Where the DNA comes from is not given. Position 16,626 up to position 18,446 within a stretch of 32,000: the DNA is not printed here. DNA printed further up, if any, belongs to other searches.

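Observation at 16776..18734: Two-gene operon: coiled-coil/DUF4041/T5orf172 nuclease-family protein plus zinc-ribbon membrane protein, a candidate uncharacterised archaeal antiviral module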

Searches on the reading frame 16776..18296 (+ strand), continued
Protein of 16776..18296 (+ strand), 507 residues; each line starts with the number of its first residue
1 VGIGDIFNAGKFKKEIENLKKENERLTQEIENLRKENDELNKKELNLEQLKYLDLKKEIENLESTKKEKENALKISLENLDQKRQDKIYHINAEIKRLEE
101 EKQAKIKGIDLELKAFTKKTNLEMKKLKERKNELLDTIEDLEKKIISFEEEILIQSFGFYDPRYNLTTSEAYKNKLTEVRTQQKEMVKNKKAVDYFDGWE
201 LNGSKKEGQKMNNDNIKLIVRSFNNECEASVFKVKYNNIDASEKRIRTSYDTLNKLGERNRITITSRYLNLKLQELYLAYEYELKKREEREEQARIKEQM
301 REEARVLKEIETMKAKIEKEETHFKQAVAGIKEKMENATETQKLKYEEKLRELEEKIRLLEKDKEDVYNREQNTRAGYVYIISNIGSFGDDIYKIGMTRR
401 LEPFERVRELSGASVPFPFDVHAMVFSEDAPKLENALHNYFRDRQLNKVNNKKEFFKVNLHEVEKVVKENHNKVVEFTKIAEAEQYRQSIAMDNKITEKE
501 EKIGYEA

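Call 17: find_encoding_contigs(protein=P0002, flank=6000, max_places=4)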
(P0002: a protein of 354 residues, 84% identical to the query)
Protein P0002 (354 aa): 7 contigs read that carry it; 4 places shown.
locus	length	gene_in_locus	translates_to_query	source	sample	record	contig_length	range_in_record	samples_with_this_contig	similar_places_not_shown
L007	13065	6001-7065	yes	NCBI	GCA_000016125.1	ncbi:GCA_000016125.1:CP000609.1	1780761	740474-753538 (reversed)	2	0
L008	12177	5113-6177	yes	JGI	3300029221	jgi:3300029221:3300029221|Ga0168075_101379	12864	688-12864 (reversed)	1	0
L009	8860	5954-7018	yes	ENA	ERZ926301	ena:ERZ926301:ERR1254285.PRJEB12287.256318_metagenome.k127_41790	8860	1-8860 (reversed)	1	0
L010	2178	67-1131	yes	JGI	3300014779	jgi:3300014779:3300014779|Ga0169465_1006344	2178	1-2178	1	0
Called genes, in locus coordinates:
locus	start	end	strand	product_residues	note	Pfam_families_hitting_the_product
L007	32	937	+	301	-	PF00890:FAD_binding_2 (weak), PF01946:Thi4 (faint), PF03486:HI0933_like (faint), PF07992:Pyr_redox_2, PF12831:FAD_oxidored (faint), PF13738:Pyr_redox_3, PF00070:Pyr_redox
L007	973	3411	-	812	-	PF01751:Toprim, PF01131:Topoisom_bac, PF01396:Zn_ribbon_Top1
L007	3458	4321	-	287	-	PF02629:CoA_binding, PF13607:Succ_CoA_lig, PF00549:Ligase_CoA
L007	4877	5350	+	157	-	-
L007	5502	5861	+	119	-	-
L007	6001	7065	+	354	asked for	PF13250:SNIPE, PF10544:T5orf172, PF13455:MUG113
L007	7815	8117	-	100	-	PF05016:ParE_toxin (weak)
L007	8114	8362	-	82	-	PF10884:DUF2683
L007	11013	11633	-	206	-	PF01930:Cas_Cas4, PF12705:PDDEXK_1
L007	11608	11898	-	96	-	PF09827:CRISPR_Cas2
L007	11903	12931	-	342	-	PF01867:Cas_Cas1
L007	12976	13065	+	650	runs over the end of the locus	PF09484:Cas_TM1802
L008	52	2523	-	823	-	PF01751:Toprim, PF01131:Topoisom_bac, PF01396:Zn_ribbon_Top1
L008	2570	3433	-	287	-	PF02629:CoA_binding, PF13607:Succ_CoA_lig, PF00549:Ligase_CoA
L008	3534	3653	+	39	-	-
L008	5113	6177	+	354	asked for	PF13250:SNIPE, PF10544:T5orf172, PF13455:MUG113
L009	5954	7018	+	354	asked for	PF13250:SNIPE, PF10544:T5orf172, PF13455:MUG113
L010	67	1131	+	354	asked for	PF13250:SNIPE, PF10544:T5orf172, PF13455:MUG113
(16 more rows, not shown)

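Call 21: find_related_loci(query=A1, collection=genome_contigs, flank=4000)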
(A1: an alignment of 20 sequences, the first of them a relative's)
Query A1 (507 aa) in genome_contigs; peptide patterns used: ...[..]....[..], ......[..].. (x = any residue, [..] = any of these).
600 stretches matched a pattern (row limit reached: there are more); 600 encode a relative of the query (tblastn E <= 1e-3); the best 80 are kept; 80 distinct loci.
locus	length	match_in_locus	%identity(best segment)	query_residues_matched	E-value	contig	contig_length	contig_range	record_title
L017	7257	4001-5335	53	1-493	7e-141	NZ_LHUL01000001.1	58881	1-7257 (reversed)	Clostridium botulinum strain ATCC 25763 contig_1, whole genome shotgun sequence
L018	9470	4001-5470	49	1-492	2e-137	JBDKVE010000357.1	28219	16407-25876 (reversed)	MAG: Anaerohalosphaeraceae bacterium isolate 8_bin.82 c_000001963397, whole genome shotgun sequence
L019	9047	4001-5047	62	145-493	2e-136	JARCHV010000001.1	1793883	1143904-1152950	Planococcus maritimus NODE_1_length_1793883_cov_55.205900, whole genome shotgun sequence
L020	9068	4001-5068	60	138-493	1e-134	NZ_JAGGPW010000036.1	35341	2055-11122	Planococcus sp. ISL-109 Planococcus_sp_ALS7-contig38, whole genome shotgun sequence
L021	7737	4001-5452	50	1-492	8e-128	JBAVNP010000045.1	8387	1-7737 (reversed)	MAG: Sedimentisphaerales bacterium isolate MFD03833_ilm_asm_bin2 k127_60203, whole genome shotgun sequence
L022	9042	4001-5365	48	42-492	2e-122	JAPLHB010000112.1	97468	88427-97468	MAG: Chloroflexota bacterium isolate LacPavin_0920_WC70_MAG_64_18 LacPavin_0920_WC70_scaffold_176013, whole genome shotg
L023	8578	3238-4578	47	50-492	2e-122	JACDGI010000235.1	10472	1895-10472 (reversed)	MAG: Anaerolineae bacterium isolate MGR_bin408 SD2908_NODE_2888_length_10472_cov_1.277332, whole genome shotgun sequence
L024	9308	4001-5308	44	1-494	5e-122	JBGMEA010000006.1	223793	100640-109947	MAG: Anaerofustis sp. isolate YYDMC NODE_15_length_223793_cov_460.413295, whole genome shotgun sequence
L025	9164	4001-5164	52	113-492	1e-121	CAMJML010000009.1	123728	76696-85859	MAG: uncultured Selenomonadales bacterium isolate SRR12377476_bin.3_metawrap_v1.3_MAG genome assembly, contig: SRR123774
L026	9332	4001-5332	45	25-496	5e-121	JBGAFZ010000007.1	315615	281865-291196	MAG: Aggregatilineales bacterium isolate MAG_MBR_H125.55 MBRH125-55_opera_contig_260, whole genome shotgun sequence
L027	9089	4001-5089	55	138-500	3e-118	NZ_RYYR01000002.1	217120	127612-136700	Lysinibacillus antri strain SYSU K30002 SYSU_K30002_Contig2, whole genome shotgun sequence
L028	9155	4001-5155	50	123-492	1e-115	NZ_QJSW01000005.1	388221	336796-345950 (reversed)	Paenibacillus barcinonensis strain CECT 7022 Ga0244599_105, whole genome shotgun sequence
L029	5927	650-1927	42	1-492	2e-115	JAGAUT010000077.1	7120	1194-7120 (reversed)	MAG: Clostridia bacterium isolate RGIG8792 Water_deer_Colon.Co__c1247993, whole genome shotgun sequence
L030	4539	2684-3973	44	1-492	9e-116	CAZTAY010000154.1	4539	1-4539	MAG TPA_asm: uncultured Eubacteriales bacterium isolate SRP242652_co2_203 genome assembly, contig: NODE_19474_length_453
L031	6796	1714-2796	50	137-497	8e-115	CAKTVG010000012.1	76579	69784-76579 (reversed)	MAG: uncultured Oscillospiraceae bacterium isolate REFINED_METABAT215_TOP10_CONTIGS_1500_ASSEMBLY_K77_MERGED__Hadza_PheC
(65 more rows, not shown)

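Call 28: find_related_loci(query=A1, collection=metagenome_contigs, flank=3000)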
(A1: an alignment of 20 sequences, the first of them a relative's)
Query A1 (507 aa) in metagenome_contigs; peptide patterns used: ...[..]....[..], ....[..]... (x = any residue, [..] = any of these).
600 stretches matched a pattern (row limit reached: there are more); 567 encode a relative of the query (tblastn E <= 1e-3); the best 80 are kept; 80 distinct loci.
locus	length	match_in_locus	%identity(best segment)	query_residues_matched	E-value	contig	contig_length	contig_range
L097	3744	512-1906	48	1-492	3e-139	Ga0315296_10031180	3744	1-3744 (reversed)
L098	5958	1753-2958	50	78-498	2e-128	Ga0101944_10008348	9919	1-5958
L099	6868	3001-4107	54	123-491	2e-126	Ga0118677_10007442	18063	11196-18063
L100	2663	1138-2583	44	1-507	3e-130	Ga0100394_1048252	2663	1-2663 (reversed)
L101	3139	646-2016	43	1-496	1e-128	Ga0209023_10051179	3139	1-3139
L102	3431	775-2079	48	62-492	1e-126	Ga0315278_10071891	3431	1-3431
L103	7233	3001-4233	48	100-492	5e-119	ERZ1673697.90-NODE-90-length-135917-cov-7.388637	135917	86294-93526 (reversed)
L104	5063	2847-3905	55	138-489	8e-118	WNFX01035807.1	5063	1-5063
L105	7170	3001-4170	50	100-492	4e-117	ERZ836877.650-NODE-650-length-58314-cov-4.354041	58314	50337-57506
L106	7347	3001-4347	43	1-489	6e-117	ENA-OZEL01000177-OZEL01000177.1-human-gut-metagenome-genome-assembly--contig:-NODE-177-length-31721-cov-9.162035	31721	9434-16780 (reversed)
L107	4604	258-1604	43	1-489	1e-116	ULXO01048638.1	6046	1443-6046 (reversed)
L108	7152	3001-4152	49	91-489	2e-113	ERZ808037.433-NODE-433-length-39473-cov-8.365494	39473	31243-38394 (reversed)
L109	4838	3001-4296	48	82-504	9e-113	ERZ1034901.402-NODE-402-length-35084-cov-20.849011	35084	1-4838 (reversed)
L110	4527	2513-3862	41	1-492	7e-113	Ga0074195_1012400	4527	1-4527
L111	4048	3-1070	51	137-492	9e-114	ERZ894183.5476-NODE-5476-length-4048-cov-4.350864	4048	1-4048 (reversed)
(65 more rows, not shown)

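Call 29: find_related_loci(query=A1, collection=viral_contigs, flank=3000)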
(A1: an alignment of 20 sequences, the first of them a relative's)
Query A1 (507 aa) in viral_contigs; peptide patterns used: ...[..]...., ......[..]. (x = any residue, [..] = any of these).
600 stretches matched a pattern (row limit reached: there are more); 592 encode a relative of the query (tblastn E <= 1e-3); the best 80 are kept; 80 distinct loci.
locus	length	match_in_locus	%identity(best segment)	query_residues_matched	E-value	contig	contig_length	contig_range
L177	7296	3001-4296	55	1-497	5e-157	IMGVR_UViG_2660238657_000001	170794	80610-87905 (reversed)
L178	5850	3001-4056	66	139-490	6e-150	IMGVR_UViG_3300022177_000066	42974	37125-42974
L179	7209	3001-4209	58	85-494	7e-147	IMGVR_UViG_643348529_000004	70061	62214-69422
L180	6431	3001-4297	55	1-497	2e-142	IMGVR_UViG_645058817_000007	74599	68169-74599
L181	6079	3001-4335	53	1-493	8e-141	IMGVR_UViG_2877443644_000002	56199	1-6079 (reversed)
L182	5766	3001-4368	53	1-495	3e-136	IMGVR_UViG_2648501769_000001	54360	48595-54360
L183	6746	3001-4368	53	1-495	3e-136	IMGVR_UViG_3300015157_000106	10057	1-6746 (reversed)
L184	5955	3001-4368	53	1-495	5e-136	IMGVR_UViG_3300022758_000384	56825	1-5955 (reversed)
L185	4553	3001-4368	46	39-492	2e-125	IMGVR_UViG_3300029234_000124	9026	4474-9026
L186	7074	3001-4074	58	131-492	3e-121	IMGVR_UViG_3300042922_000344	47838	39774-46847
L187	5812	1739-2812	58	131-492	3e-121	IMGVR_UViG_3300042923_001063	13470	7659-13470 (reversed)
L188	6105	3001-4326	47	1-496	1e-120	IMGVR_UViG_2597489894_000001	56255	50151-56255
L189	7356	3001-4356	46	2-497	9e-120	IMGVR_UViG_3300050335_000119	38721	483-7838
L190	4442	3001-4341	44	33-489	2e-119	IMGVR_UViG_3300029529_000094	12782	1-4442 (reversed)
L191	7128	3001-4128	50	123-497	6e-119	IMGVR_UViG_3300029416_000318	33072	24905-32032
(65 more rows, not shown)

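Call 47: search_solved_structures(query=A1, max_evalue=0.01, show_alignments=1)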
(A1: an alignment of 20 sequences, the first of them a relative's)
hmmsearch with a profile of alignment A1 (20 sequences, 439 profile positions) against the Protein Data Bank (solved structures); distinct sequences matched with E-value up to 0.01: 0.

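Call 49: predict_structure(alignment_id=A1)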
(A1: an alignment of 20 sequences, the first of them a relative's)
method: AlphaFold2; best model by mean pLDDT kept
length: 507 residues; sequences in the alignment: 20
mean_pLDDT: 79.8   pTM: 0.46
mean pLDDT of the five models: 79.8, 76.2, 76.2, 75.9, 73.2
residues with pLDDT >= 90: 134; 70-90: 273; 50-70: 71; < 50: 29
segments of 3 or more residues with pLDDT < 50: 1-5, 147-157, 479-487, 505-507
pLDDT, mean of each block of 10 residues (from residue 1): 48 74 84 74 62 85 92 95 95 94 92 92 90 87 56 45 79 91 93 87 87 90 92 80 93 89 93 93 85 74 79 87 87 83 84 87 84 77 64 77 58 60 81 86 79 78 84 71 47 68 52
secondary structure, 60 per line:
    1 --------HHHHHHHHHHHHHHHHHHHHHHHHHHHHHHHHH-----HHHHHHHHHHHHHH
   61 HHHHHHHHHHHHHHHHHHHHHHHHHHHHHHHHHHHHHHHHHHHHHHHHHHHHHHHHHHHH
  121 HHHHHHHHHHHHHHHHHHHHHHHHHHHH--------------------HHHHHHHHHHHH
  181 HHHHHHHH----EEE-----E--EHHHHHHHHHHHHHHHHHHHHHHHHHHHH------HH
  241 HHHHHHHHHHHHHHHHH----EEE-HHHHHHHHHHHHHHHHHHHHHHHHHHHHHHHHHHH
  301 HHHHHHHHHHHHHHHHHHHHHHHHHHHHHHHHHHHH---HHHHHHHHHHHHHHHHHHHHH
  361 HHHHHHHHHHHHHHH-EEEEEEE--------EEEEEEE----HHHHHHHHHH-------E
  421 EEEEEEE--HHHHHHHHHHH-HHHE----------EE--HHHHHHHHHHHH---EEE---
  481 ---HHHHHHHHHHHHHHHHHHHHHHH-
elements in order: H9-41 H47-148 H169-188 E193-195 H205-232 H239-257 E262-264 H266-336 H340-375 E377-383 E392-398 H403-412 E420-427 H430-440 H460-471 E475-477 H484-506

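Call 60: fold_search(model_id=the predicted structure, library=pdb)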
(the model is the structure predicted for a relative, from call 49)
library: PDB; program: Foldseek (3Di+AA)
matches with E <= 10: 130; with E <= 0.001: 0
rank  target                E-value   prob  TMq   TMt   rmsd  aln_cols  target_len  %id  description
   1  4xm5                  4.1e-01  0.72  0.11  0.20   4.1        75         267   17  C. glabrata Slx1. (released 2015-03-25)
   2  9evs_D                4.5e-01  0.11  0.11  0.14  25.9       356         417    8  Structure of the flowering plant mitoribosome with P-site tRNA (released 2025-09-03)
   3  9g6k_Lg               5.7e-01  0.23  0.12  0.22  10.6       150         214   11  LSU structure derived from the LSU sample of the mitoribosome from T. gondii. (released 2024-12-11)
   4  7cq2_A                6.0e-01  0.69  0.16  0.28   8.3       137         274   17  Crystal structure of Slx1-Slx4 (released 2021-06-16)
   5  5m73_C                6.3e-01  0.18  0.10  0.23  34.5       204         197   15  Structure of the human SRP S domain with SRP72 RNA-binding domain (released 2016-12-07)
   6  4tql_A                1.1e+00  0.16  0.11  0.21  23.7       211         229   15  Computationally designed three helix bundle (released 2014-10-15)
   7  7cq4_A                1.2e+00  0.51  0.11  0.19   3.5        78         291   19  Crystal structure of Slx1-Slx4 in complex with 5'flap DNA (released 2021-06-16)
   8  7dgu                  1.2e+00  0.13  0.10  0.29  10.2       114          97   16  De novo designed protein H4A1R (released 2021-11-24)
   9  4p3f_B                1.3e+00  0.11  0.09  0.21  35.6       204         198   12  Structure of the human SRP68-RBD (released 2014-04-16)
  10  4p3f_A                1.5e+00  0.12  0.09  0.22  34.7       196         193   13  Structure of the human SRP68-RBD (released 2014-04-16)
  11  6kp3_B                1.5e+00  0.10  0.10  0.28   8.6       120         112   12  STRUCTURE OF SENDAI VIRUS Y3/ALIX-BRO1 DOMAIN COMPLEX (released 2020-08-19)
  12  1x8z_B                1.7e+00  0.13  0.13  0.29   7.4       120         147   14  Crystal structure of a pectin methylesterase inhibitor from Arabidopsis thaliana (released 2004-12-28)
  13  8iyj_W4               1.9e+00  0.23  0.18  0.27  23.8       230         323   16  Cryo-EM structure of the 48-nm repeat doublet microtubule from mouse sperm (released 2023-07-05)
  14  8v9o_A                1.9e+00  0.11  0.11  0.27  19.9       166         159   11  Imaging scaffold engineered to bind the therapeutic protein target BARD1 (released 2024-05-15)
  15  8otz_EP               2.1e+00  0.23  0.18  0.25  25.9       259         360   13  48-nm repeat of the native axonemal doublet microtubule from bovine sperm (released 2023-11-22)
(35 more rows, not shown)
